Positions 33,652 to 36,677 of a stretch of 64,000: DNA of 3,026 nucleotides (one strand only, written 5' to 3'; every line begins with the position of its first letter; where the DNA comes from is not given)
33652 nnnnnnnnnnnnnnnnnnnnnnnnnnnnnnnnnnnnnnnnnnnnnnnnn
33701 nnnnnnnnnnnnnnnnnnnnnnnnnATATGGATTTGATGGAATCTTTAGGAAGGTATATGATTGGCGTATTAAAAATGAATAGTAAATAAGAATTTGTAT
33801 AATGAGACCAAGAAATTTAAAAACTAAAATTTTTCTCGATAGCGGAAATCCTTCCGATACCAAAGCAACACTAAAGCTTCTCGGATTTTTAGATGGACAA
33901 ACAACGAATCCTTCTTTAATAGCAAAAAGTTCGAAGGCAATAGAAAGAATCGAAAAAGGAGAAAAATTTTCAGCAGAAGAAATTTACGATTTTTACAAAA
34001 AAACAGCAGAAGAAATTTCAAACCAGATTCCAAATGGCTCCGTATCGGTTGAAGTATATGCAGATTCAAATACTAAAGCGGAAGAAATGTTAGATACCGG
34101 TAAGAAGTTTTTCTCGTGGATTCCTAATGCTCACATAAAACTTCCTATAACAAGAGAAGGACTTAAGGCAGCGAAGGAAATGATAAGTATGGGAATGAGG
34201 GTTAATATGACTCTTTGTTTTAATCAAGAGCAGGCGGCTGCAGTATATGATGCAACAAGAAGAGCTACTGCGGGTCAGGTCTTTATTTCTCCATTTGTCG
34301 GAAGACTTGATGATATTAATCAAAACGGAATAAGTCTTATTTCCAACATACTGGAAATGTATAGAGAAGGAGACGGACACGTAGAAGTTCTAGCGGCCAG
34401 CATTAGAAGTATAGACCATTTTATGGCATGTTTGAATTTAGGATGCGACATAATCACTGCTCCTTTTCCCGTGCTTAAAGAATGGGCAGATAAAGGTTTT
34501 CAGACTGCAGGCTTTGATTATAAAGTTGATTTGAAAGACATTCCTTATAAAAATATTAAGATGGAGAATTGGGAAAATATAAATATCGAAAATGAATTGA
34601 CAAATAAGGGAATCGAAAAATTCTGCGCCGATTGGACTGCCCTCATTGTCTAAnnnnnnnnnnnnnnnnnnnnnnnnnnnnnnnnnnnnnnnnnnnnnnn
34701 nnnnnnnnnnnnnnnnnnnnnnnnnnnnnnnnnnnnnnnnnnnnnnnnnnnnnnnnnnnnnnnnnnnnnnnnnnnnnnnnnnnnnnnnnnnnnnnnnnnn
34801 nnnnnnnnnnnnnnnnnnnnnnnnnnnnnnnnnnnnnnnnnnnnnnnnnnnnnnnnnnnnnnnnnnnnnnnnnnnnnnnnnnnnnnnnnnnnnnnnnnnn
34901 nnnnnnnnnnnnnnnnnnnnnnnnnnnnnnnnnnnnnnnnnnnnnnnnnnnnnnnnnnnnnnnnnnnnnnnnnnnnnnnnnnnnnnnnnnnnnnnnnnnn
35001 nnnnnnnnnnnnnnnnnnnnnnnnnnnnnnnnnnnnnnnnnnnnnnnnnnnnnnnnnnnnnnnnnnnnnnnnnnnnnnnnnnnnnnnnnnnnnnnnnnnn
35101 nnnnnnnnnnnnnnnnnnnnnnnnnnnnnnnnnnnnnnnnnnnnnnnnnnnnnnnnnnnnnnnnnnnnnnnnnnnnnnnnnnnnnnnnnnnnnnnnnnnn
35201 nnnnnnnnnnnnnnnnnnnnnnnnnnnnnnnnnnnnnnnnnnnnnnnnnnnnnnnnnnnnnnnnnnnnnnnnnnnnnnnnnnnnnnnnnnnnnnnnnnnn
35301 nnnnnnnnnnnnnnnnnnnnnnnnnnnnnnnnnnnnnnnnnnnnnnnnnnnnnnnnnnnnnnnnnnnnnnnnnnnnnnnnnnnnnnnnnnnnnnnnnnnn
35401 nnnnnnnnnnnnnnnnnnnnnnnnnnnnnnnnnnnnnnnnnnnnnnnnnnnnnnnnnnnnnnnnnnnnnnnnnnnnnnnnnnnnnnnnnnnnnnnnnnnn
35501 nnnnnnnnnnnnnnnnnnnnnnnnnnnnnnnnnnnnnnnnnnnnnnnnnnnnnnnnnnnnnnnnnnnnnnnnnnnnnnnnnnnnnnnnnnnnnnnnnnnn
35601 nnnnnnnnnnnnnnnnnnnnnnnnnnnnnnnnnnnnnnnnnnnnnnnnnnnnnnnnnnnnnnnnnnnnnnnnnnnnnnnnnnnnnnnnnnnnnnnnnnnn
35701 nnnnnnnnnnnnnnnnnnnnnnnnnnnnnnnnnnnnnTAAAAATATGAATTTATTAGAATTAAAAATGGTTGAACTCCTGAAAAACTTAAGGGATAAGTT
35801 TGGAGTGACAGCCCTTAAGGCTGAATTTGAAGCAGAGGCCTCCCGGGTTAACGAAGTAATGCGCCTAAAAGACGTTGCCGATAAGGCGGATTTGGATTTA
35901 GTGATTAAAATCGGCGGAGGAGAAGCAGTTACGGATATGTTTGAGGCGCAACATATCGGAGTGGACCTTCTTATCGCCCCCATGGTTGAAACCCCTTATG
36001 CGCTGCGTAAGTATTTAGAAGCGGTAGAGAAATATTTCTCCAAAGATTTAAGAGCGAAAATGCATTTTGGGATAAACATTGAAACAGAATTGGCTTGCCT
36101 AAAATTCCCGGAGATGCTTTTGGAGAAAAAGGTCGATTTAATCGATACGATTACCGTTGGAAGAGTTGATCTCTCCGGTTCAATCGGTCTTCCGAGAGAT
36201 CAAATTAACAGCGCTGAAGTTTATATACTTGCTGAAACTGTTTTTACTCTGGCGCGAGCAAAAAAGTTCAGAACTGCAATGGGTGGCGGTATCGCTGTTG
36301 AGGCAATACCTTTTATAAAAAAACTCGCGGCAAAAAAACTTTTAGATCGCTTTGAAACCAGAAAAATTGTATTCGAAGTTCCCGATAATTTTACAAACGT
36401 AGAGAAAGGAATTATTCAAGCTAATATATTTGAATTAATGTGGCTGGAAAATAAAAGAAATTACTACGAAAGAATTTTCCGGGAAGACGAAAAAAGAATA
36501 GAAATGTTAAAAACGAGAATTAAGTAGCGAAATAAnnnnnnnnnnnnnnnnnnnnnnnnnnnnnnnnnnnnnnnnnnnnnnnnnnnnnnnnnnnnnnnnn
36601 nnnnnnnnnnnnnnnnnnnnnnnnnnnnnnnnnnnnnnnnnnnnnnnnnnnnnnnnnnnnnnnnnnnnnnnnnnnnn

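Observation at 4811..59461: Exceptional expansion of lipid-carrier-dependent GT-C-type membrane glycosyltransferases in a single co-directional locus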

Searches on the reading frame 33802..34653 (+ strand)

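Call 5: search_protein_families(library=pfam, proteins=[window:33802-34653:+], max_evalue=0.01)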
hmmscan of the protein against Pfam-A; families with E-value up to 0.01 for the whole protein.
window:33802-34653:+ (283 aa): 1 family
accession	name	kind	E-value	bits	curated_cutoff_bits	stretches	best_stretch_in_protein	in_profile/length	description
PF00923.25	TAL_FSA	-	9.5e-52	176.5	27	1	10-281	1-281/285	Transaldolase/Fructose-6-phosphate aldolase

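Call 14: search_protein_families(library=ncbifam, proteins=[window:33802-34653:+], max_evalue=0.001)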
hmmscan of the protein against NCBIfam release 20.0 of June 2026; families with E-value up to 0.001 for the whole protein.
window:33802-34653:+ (283 aa): 11 families
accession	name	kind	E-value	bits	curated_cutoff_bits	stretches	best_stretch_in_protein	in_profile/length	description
TIGR00875.1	fsa_talC_mipB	equivalog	1.1e-40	139.4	245.95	1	9-228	2-192/213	fructose-6-phosphate aldolase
NF009296.0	PRK12653.1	subfamily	7.6e-22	78.2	306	1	90-226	62-192/220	fructose-6-phosphate aldolase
TIGR02134.1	transald_staph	equivalog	3.3e-21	76.1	281.95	1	5-232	3-210/236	transaldolase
TIGR00874.1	talAB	equivalog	1.3e-17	64.1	396.2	1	27-232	25-254/317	transaldolase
NF003026.0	PRK03903.1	equivalog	3.2e-17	62.7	344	1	29-281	29-319/323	transaldolase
NF002881.0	PRK03343.1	subfamily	1.5e-14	53.9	367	1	75-152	101-180/370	transaldolase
NF009001.0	PRK12346.1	subfamily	2.3e-13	50.4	439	1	70-231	82-254/316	transaldolase A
NF009299.0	PRK12656.1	equivalog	1.5e-11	44.2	214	1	62-239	38-208/222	fructose-6-phosphate aldolase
NF008965.0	PRK12309.1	equivalog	1.3e-10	40.9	550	1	80-230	96-258/392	transaldolase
NF007080.0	PRK09533.1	equivalog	4.1e-09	34.8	712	1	77-151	103-179/949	bifunctional transaldolase/phosoglucose isomerase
TIGR00876.1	tal_mycobact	equivalog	2.9e-08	33.5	233.75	1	77-153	92-170/350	transaldolase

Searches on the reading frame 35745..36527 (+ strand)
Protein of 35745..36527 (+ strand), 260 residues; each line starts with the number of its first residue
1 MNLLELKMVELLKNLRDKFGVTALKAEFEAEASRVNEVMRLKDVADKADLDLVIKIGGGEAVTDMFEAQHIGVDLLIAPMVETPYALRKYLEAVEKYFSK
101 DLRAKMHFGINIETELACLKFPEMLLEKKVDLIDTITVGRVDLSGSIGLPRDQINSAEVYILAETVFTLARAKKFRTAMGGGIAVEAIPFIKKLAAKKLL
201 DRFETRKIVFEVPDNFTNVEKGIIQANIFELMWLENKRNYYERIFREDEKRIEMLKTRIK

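Call 5: search_protein_families(library=pfam, proteins=[window:35745-36527:+], max_evalue=0.01)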
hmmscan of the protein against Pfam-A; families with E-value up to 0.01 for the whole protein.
window:35745-36527:+ (260 aa): 1 family
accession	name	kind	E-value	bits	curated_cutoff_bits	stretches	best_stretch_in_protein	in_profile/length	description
PF03328.21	HpcH_HpaI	-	4e-07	30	25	1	51-175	61-185/221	HpcH/HpaI aldolase/citrate lyase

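Call 14: search_protein_families(library=ncbifam, proteins=[window:35745-36527:+], max_evalue=0.001)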
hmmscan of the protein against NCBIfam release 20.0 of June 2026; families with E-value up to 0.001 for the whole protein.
window:35745-36527:+ (260 aa): 2 families
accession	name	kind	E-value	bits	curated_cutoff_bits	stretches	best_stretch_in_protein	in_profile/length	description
NF006941.0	PRK09423.1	subfamily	4.3e-05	22.5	336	1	13-80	49-116/367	glycerol dehydrogenase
NF053832.1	GlycoaldRedHalo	equivalog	0.0002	20.6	550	1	12-63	49-98/363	glycolaldehyde reductase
